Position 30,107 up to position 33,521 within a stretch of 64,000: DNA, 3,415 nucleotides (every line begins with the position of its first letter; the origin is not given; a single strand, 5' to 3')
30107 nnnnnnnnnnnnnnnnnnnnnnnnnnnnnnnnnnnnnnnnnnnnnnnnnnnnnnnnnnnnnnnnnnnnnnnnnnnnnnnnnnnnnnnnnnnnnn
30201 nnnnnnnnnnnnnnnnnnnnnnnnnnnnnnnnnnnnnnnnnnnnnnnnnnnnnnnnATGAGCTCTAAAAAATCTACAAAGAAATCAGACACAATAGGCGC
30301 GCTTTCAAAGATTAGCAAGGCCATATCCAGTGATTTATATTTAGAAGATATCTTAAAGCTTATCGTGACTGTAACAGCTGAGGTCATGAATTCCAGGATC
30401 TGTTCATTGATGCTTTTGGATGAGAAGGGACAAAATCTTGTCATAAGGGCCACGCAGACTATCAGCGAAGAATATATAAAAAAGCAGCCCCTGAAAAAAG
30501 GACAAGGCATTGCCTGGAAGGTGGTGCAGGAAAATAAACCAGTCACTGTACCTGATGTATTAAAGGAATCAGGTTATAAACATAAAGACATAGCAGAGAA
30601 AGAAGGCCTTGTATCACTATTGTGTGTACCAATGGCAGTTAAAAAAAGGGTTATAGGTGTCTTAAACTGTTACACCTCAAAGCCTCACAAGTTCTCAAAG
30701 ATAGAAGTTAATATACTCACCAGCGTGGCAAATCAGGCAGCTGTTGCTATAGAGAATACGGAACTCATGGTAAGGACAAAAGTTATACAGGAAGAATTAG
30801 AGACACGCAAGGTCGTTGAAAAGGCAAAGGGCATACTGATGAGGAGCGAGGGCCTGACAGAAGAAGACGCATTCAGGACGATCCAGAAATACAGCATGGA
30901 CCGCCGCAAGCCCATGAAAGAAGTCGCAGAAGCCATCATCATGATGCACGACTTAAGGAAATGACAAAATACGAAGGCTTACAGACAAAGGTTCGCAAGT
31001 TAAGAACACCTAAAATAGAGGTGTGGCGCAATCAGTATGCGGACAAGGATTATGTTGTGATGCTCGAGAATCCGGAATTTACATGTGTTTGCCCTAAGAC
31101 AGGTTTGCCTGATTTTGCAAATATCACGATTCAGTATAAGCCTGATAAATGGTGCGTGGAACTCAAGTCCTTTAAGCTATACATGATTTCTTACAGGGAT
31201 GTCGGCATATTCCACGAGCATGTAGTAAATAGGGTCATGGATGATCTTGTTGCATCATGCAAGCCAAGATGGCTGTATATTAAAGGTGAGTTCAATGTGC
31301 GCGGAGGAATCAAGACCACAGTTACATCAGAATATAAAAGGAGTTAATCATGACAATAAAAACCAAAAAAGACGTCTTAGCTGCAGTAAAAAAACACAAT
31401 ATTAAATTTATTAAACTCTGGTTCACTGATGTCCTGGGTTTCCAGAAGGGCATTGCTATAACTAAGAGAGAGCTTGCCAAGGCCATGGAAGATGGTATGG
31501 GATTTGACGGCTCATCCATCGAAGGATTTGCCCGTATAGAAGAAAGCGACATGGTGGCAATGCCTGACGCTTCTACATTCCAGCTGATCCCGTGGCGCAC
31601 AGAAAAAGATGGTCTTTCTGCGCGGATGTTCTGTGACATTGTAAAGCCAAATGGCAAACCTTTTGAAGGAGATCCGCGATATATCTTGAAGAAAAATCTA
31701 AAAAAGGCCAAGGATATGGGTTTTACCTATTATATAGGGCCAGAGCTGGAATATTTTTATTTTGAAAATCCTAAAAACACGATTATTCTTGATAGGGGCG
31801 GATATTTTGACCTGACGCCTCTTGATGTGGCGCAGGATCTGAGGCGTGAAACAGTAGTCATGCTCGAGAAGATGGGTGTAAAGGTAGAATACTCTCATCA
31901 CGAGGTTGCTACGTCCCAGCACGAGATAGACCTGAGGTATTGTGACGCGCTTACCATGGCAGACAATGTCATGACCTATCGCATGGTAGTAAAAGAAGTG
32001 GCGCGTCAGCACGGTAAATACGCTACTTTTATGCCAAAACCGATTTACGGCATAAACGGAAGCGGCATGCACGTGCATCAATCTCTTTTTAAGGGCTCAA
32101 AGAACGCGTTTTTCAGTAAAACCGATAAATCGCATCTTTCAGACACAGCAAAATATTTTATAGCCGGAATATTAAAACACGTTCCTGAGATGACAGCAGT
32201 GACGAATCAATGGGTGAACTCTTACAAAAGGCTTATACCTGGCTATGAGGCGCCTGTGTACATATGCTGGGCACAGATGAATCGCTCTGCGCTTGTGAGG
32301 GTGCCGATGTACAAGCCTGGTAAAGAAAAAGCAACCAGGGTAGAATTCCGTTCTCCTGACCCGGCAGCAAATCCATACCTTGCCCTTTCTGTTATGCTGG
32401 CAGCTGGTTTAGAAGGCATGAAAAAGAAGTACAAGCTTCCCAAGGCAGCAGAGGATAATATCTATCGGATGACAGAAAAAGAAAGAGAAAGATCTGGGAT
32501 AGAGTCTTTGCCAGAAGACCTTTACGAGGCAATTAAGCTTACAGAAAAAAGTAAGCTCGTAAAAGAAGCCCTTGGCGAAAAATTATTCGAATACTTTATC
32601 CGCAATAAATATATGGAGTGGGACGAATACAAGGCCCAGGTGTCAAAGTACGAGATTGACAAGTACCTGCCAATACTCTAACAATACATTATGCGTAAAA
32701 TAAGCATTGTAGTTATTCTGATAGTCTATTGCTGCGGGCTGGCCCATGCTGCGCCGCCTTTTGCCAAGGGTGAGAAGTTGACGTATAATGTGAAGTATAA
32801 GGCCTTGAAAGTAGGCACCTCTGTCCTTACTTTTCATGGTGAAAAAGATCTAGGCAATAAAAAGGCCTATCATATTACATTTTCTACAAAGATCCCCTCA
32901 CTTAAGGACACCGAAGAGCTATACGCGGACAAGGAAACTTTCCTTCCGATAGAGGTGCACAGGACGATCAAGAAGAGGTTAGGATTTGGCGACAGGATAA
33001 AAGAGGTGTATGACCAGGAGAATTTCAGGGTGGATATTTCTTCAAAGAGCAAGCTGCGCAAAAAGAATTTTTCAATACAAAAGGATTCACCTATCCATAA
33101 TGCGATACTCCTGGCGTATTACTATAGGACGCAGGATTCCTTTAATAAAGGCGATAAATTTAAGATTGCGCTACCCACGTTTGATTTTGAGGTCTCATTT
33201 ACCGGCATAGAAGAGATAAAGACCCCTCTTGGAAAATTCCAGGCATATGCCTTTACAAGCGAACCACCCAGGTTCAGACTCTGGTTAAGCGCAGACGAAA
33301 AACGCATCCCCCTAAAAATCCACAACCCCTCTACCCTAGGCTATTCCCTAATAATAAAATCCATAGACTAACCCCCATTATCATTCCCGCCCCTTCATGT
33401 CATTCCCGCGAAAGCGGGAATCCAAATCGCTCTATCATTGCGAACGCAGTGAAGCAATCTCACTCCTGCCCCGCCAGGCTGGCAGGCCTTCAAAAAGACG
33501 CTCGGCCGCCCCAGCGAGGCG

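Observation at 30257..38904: Candidate ANTAR antitermination circuit for nitrogen assimilation: a GAF-ANTAR regulator next to queF-glnA and a dual AAAGGU-hexaloop RNA over a terminator in the gdhA leader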

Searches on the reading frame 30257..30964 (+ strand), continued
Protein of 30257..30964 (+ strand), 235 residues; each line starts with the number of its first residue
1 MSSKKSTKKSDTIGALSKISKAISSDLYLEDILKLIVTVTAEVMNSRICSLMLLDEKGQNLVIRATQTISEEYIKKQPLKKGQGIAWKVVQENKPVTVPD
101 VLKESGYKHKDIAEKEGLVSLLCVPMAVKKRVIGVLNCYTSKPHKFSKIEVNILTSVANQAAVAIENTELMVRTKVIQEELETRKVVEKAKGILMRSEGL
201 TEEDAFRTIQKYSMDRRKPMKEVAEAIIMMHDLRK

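Call 33: search_solved_structures(query=window:30257-30961:+, max_evalue=0.01, show_alignments=2)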
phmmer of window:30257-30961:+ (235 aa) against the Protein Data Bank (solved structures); distinct sequences matched with E-value up to 0.01: 22.
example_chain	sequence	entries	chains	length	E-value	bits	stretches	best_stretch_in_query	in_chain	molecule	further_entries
3e0y_A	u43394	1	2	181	3.2e-13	53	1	12-169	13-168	Conserved domain protein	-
1s8n_A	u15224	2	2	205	4e-13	52.7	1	166-228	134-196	putative antiterminator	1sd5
3ci6_A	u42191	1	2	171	4.3e-13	52.6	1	13-163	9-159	Phosphoenolpyruvate-protein phosphotransferase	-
3trc_A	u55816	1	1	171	1.1e-12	51.2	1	15-164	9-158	Phosphoenolpyruvate-protein phosphotransferase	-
5w10_A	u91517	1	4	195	4.8e-12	49.1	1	8-175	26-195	cGMP-specific phosphodiesterase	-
4g3k_A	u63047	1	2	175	2.6e-11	46.7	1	13-152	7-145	Transcriptional regulator nlh1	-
4g3w_A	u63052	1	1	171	3.1e-11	46.5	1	13-150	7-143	Transcriptional regulator nlh1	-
6wsh_A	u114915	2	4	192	5.3e-09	39.2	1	173-229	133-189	Response regulator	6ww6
4akk_A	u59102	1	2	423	7.6e-08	35.4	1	168-230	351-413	NITRATE REGULATORY PROTEIN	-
1ykd_A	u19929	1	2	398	2e-06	30.8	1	6-139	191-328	adenylate cyclase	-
3hcy_A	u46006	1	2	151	3.1e-06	30.2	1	31-167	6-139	Putative two-component sensor histidine kinase protein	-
3ibj_A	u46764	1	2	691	4.5e-06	29.6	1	15-171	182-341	cGMP-dependent 3',5'-cyclic phosphodiesterase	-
9lrn_A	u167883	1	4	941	1.1e-05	28.4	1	15-171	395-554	cGMP-dependent 3',5'-cyclic phosphodiesterase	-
1mc0_A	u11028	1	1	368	3.7e-05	26.7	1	14-171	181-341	3',5'-cyclic nucleotide phosphodiesterase 2A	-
4mcw_A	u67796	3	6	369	8.2e-05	25.5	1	19-181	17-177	Metal dependent phosphohydrolase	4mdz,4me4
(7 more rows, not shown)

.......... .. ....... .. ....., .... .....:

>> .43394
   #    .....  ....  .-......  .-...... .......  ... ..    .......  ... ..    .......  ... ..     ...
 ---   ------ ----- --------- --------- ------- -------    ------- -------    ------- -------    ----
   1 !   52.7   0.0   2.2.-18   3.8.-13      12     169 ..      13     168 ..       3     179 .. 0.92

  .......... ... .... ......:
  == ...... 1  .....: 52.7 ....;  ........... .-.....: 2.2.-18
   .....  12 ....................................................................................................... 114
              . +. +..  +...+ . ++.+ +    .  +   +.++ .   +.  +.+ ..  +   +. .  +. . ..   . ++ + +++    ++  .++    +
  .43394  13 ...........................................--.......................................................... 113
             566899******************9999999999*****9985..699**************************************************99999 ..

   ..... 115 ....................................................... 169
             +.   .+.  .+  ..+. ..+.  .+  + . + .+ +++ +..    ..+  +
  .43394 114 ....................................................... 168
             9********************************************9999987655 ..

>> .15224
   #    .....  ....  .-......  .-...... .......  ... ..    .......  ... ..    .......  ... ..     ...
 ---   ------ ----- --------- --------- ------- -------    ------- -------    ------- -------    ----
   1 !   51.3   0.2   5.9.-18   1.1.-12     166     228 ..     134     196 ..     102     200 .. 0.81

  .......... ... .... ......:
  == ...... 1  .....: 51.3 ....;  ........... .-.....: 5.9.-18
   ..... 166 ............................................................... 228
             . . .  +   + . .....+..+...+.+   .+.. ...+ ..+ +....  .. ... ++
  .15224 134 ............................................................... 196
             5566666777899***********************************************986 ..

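Call 53: search_protein_families(library=ncbifam, proteins=[window:30257-30964:+], max_evalue=0.00001)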
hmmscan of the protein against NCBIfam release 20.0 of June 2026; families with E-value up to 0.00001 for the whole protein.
window:30257-30964:+ (235 aa): 6 families
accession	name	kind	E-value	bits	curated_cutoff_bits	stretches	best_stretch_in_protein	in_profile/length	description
TIGR01817.1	nifA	equivalog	5.6e-17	61.7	528.85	1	14-190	5-183/534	nif-specific transcriptional activator NifA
NF008283.0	PRK11061.1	equivalog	7.8e-16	57.5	583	1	17-194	6-181/748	phosphoenolpyruvate--protein phosphotransferase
NF047786.1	his_kin_MadS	equivalog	1.2e-08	34.6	500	1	10-202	26-213/434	MadS family sensor histidine kinase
NF041673.1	transregRamA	equivalog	1.8e-07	30.5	500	1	65-185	44-161/280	acetate metabolism transcriptional regulator RamA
NF053781.1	cdiGMPphdstlr2612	equivalog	5.2e-07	27.7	1600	1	120-198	382-455/1268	Tlr1612 family c-di-GMP phosphodiesterase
NF041606.1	dguan_cyc_DgcA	equivalog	9e-06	24.9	370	0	88-174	90-178/340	diguanylate cyclase DgcA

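Call 66: predict_structure(alignment_id=A1)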
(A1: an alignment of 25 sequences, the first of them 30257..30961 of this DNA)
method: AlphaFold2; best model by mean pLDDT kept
length: 235 residues; sequences in the alignment: 25
mean_pLDDT: 85.4   pTM: 0.67
mean pLDDT of the five models: 85.4, 81.3, 72.3, 68.1, 58.8
residues with pLDDT >= 90: 127; 70-90: 80; 50-70: 16; < 50: 12
segments of 3 or more residues with pLDDT < 50: 1-9
pLDDT, mean of each block of 10 residues (from residue 1): 42 59 58 90 89 90 88 87 91 93 89 91 92 94 91 93 86 79 92 92 94 93 93 82
secondary structure, 60 per line:
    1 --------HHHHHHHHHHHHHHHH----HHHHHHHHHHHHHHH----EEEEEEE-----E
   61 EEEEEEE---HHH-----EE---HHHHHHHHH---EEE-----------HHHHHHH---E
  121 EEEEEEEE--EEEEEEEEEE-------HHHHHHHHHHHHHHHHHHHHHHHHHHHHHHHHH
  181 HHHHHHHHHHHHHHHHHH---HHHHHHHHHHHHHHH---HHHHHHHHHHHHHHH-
elements in order: H9-24 H29-43 E48-54 E60-67 H84-92 E96-98 H110-116 E120-128 E131-140 H148-198 H202-216 H220-234

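Call 68: fold_search(model_id=the predicted structure, library=pdb)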
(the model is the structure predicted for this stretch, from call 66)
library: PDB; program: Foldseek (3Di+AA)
matches with E <= 10: 1280; with E <= 0.001: 441
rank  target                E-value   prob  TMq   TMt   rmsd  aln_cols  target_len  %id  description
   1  3trc                  6.7e-12  1.00  0.61  0.82   2.8       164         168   24  Structure of the GAF domain from a phosphoenolpyruvate-protein phosphotransferase (ptsP) from Coxiella burnetii (released 2011-09-28)
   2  3ci6_B                1.7e-11  1.00  0.55  0.75   3.7       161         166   26  Crystal structure of the GAF domain from Acinetobacter phosphoenolpyruvate-protein phosphotransferase (released 2008-05-13)
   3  3ci6_A                4.0e-11  1.00  0.57  0.82   2.7       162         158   24  Crystal structure of the GAF domain from Acinetobacter phosphoenolpyruvate-protein phosphotransferase (released 2008-05-13)
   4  5w10_B                1.1e-10  1.00  0.59  0.78   3.5       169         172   27  Lcd1 GAF domain in complex with cAMP ligand (released 2017-06-28)
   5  4mcw_A                1.5e-10  1.00  0.62  0.42   8.7       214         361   22  Crystal structure of a HD-GYP domain (a cyclic-di-GMP phosphodiesterase) containing a tri-nuclear metal centre (released 2014-02-19)
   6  5w10_A                1.6e-10  1.00  0.59  0.78   3.4       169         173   27  Lcd1 GAF domain in complex with cAMP ligand (released 2017-06-28)
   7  5w10_D                2.3e-10  1.00  0.57  0.76   3.7       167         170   26  Lcd1 GAF domain in complex with cAMP ligand (released 2017-06-28)
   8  5w10_C                2.3e-10  1.00  0.57  0.76   3.7       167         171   26  Lcd1 GAF domain in complex with cAMP ligand (released 2017-06-28)
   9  4mcw_B                6.7e-10  1.00  0.63  0.42   8.4       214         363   22  Crystal structure of a HD-GYP domain (a cyclic-di-GMP phosphodiesterase) containing a tri-nuclear metal centre (released 2014-02-19)
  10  4g3v_A                1.1e-09  1.00  0.55  0.77   3.1       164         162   21  Crystal structure of A. Aeolicus nlh2 gaf domain in an inactive state (released 2013-05-29)
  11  6oap_A                6.2e-09  1.00  0.54  0.43   3.7       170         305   16  Crystal structure of a dual sensor histidine kinase in the green-light absorbing Pg state (released 2019-09-18)
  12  6ob8_A                6.5e-09  1.00  0.53  0.42   3.8       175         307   15  Crystal structure of a dual sensor histidine kinase in green light illuminated state (released 2019-09-18)
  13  5i5l                  7.2e-09  1.00  0.50  0.27   8.4       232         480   13  The photosensory module (PAS-GAF-PHY) of the bacterial phytochrome Agp1 (AtBphP1) in the Pr form, chromophore modelled w (released 2016-08-03)
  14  9cxg_B                7.7e-09  1.00  0.55  0.19   5.2       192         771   16  Structure of PDE6C in complex with inhibitory cone p gamma in the presence of cGMP (released 2024-12-18)
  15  3e0y_A                8.5e-09  1.00  0.54  0.79   4.0       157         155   24  The crystal structure of a conserved domain from a protein of Geobacter sulfurreducens PCA (released 2008-09-30)
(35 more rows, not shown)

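Call 74: search_protein_families(library=pfam, alignment_id=A4, max_evalue=0.00001)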
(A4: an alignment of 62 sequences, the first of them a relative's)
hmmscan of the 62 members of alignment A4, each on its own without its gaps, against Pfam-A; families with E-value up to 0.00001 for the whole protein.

A. member 1, L001:9386-10132:+ (249 aa): 0 families

B. families by the number of members that match (of 62 scanned): 36 families (the first 25 are shown)
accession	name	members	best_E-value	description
PF02812.23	ELFV_dehydrog_N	13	6.6e-56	Glu/Leu/Phe/Val dehydrogenase, dimerisation domain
PF00208.27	ELFV_dehydrog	11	1.4e-95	Glutamate/Leucine/Phenylalanine/Valine dehydrogenase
PF13185.12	GAF_2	10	3.6e-26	GAF domain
PF01590.32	GAF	10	4.4e-23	GAF domain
PF03861.19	ANTAR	10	1e-21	ANTAR domain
PF13492.12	GAF_3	10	2.6e-15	GAF domain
PF01645.23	Glu_synthase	9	2.8e-152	Conserved region in glutamate synthase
PF00909.26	Ammonium_transp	8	5.9e-137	Ammonium Transporter Family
PF00120.29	Gln-synt_C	5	4.6e-138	Glutamine synthetase, catalytic domain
PF00310.26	GATase_2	4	1.1e-181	Glutamine amidotransferases class-II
PF04898.20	Glu_syn_central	4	3.3e-120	Glutamate synthase central domain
PF10418.14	DHODB_Fe-S_bind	4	5.2e-12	Iron-sulfur cluster binding domain of dihydroorotate dehydrogenase B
PF00175.26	NAD_binding_1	4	8.2e-08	Oxidoreductase NAD-binding domain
PF01493.24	GXGXG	3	2.5e-85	GXGXG motif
PF03951.24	Gln-synt_N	3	2.9e-31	Glutamine synthetase, beta-Grasp domain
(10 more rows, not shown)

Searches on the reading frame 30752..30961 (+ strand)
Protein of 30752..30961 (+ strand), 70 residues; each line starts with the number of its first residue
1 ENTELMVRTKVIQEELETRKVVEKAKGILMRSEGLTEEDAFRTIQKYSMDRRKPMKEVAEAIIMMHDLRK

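Call 61: search_solved_structures(query=window:30752-30961:+, max_evalue=0.01, show_alignments=5)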
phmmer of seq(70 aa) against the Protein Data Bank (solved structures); distinct sequences matched with E-value up to 0.01: 4.
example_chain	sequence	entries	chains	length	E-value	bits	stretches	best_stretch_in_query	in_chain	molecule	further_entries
1s8n_A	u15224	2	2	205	6.9e-14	54.4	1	8-63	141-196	putative antiterminator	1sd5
6wsh_A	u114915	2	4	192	6e-10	42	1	10-64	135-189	Response regulator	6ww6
4akk_A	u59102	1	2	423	8.9e-09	38.4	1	11-65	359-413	NITRATE REGULATORY PROTEIN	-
1qo0_D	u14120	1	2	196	0.0028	21.2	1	4-63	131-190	AMIR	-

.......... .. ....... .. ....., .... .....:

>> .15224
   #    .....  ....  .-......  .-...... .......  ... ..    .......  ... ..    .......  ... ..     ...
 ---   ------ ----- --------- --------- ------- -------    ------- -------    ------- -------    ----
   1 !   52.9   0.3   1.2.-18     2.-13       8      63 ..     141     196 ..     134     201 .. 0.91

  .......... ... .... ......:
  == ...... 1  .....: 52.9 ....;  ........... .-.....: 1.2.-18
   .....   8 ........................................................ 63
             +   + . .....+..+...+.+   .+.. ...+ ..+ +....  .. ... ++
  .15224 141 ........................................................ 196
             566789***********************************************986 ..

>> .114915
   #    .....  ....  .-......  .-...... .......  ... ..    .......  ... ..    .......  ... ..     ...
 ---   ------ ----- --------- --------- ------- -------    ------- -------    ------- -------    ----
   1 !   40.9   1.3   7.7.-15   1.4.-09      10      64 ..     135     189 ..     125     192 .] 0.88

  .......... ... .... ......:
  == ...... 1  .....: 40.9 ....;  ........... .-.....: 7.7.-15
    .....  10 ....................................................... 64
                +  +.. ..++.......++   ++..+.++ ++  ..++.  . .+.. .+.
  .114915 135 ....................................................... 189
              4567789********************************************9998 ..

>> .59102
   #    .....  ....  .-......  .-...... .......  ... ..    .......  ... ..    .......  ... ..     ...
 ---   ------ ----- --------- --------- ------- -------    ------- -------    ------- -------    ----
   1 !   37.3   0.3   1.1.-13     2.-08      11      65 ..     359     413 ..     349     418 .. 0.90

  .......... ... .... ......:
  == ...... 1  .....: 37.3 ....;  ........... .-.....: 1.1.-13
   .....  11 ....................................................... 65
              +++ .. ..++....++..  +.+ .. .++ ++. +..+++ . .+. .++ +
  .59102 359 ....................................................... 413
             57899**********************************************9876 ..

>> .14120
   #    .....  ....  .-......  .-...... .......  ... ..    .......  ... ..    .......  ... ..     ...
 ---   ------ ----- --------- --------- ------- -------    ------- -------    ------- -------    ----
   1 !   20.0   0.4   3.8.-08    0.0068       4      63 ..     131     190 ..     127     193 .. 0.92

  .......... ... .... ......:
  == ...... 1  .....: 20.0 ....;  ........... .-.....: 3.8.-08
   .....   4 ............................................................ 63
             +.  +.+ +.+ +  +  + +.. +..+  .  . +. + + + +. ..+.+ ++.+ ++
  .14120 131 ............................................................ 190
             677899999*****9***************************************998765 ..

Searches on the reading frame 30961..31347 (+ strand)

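Call 3: search_protein_families(library=pfam, proteins=[window:30961-31347:+])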
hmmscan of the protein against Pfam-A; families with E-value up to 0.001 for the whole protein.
window:30961-31347:+ (128 aa): 1 family
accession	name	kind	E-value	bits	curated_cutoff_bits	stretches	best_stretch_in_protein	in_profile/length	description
PF14489.11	QueF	-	9.1e-34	116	27.3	1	50-127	1-78/81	QueF-like protein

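Call 53: search_protein_families(library=ncbifam, proteins=[window:30961-31347:+], max_evalue=0.00001)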
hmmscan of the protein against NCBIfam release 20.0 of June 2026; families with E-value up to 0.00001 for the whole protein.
window:30961-31347:+ (128 aa): 2 families
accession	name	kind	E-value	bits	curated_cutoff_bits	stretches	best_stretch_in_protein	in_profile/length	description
TIGR03139.1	QueF-II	equivalog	1.5e-48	163.4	86.9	1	19-127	6-114/115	preQ(1) synthase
TIGR03138.1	QueF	equivalog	6.9e-15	55.3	293.45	1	42-118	180-254/275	NADPH-dependent 7-cyano-7-deazaguanine reductase QueF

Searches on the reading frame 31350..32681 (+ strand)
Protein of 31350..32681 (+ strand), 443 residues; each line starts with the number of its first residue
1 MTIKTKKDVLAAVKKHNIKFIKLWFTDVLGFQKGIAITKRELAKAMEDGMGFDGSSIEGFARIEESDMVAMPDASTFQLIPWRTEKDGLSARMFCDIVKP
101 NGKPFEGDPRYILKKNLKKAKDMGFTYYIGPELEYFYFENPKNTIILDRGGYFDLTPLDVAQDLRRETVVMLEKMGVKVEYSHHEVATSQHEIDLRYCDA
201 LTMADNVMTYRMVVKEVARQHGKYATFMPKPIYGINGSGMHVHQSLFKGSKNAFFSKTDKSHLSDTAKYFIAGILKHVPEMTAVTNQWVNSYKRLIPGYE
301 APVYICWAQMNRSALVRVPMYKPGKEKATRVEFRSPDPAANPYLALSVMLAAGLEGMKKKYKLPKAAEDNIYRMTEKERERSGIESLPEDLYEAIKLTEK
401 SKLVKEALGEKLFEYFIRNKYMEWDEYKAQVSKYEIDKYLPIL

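Call 3: search_protein_families(library=pfam, proteins=[window:31350-32681:+])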
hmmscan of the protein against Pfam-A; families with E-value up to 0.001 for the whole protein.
window:31350-32681:+ (443 aa): 2 families
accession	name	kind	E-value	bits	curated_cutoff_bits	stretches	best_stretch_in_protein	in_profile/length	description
PF00120.29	Gln-synt_C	-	1e-134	449.4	24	1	107-439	2-344/344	Glutamine synthetase, catalytic domain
PF03951.24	Gln-synt_N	-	3.1e-30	104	33.4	1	17-100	1-82/82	Glutamine synthetase, beta-Grasp domain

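Call 53: search_protein_families(library=ncbifam, proteins=[window:31350-32681:+], max_evalue=0.00001)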
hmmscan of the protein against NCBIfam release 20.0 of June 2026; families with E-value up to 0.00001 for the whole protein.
window:31350-32681:+ (443 aa): 5 families
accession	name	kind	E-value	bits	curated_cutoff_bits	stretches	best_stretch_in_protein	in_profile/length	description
TIGR00653.1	GlnA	equivalog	4.2e-165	549.9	429.15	2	145-440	167-461/462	type I glutamate--ammonia ligase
NF007006.0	PRK09469.1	equivalog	2.3e-98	329.8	845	2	149-437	177-464/469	glutamate--ammonia ligase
TIGR03105.1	gln_synth_III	equivalog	4.6e-98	328.6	469.6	1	11-440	3-434/435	type III glutamate--ammonia ligase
NF045547.1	GGputSyn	equivalog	3e-91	306.4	650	1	6-433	2-436/438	gamma-glutamylputrescine synthetase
NF041605.1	gln_syn_GlnII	equivalog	1.9e-10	40.5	500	1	49-350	34-325/333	glutamine synthetase GlnII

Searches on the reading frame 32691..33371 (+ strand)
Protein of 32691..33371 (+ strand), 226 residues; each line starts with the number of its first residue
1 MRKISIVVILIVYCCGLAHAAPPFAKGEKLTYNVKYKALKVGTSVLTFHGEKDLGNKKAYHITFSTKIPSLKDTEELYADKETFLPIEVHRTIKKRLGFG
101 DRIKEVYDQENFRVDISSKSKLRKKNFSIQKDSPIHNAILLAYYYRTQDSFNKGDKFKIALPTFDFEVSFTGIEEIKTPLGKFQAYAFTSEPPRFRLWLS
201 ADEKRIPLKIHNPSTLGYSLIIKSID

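Call 3: search_protein_families(library=pfam, proteins=[window:32691-33371:+])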
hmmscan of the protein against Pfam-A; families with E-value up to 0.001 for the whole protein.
window:32691-33371:+ (226 aa): 1 family
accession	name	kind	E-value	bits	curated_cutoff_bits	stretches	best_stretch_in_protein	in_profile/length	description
PF11306.15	DUF3108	-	6.9e-18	65.7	26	1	31-215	1-200/209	Protein of unknown function (DUF3108)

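Call 53: search_protein_families(library=ncbifam, proteins=[window:32691-33371:+], max_evalue=0.00001)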
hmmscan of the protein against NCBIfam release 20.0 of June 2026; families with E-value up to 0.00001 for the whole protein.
window:32691-33371:+ (226 aa): 0 families
